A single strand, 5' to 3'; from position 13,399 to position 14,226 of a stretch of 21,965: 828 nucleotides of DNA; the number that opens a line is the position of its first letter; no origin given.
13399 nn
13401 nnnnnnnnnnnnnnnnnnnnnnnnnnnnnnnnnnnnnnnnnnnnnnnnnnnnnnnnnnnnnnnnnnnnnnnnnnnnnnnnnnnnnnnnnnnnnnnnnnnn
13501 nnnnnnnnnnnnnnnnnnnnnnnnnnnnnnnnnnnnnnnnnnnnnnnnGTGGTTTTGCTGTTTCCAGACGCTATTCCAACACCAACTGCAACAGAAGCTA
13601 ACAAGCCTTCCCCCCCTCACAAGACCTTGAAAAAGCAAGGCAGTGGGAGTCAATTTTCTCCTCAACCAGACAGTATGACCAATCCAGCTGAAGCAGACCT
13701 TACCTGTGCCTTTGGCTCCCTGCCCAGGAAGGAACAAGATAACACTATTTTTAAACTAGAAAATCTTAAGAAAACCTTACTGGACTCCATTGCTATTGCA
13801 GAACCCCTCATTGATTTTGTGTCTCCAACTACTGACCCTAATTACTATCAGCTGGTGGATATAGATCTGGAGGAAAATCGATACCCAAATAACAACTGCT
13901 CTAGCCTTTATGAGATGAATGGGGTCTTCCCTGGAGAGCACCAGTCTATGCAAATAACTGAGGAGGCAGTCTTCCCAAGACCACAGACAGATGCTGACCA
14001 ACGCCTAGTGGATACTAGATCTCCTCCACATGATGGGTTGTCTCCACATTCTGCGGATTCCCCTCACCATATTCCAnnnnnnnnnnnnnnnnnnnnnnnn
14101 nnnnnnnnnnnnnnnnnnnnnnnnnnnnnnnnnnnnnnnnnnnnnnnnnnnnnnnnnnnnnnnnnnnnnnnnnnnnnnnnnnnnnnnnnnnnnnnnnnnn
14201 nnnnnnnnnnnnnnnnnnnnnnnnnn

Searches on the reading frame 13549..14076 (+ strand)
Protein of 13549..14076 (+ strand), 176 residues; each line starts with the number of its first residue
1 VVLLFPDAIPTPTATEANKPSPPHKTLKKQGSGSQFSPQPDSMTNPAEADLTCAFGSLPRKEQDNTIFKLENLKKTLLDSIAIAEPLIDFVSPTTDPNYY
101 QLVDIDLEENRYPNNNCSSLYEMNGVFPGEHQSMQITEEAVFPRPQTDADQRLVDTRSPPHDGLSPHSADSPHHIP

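Call 19: list_cluster_members(proteins=[window:13549-14076:+, window:20119-20559:+, window:5409-5804:-, window:9647-9982:+, window:895-1197:+, window:20704-21006:+, window:5811-6110:-, window:5114-5395:-, window:12470-12742:-, window:14140-14409:+])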
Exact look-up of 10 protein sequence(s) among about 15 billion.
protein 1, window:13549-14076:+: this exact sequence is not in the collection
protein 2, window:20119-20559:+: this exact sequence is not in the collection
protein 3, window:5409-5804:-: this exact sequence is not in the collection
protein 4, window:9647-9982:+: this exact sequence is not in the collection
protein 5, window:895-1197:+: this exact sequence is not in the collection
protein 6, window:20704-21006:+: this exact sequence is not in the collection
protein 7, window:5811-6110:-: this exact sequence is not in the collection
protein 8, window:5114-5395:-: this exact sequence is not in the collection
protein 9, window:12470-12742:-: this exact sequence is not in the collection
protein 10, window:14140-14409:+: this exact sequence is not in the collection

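Call 62: search_protein_families(library=pfam, proteins=[window:13549-14076:+], max_evalue=0.01)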
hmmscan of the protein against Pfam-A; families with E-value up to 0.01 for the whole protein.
window:13549-14076:+ (176 aa): 0 families
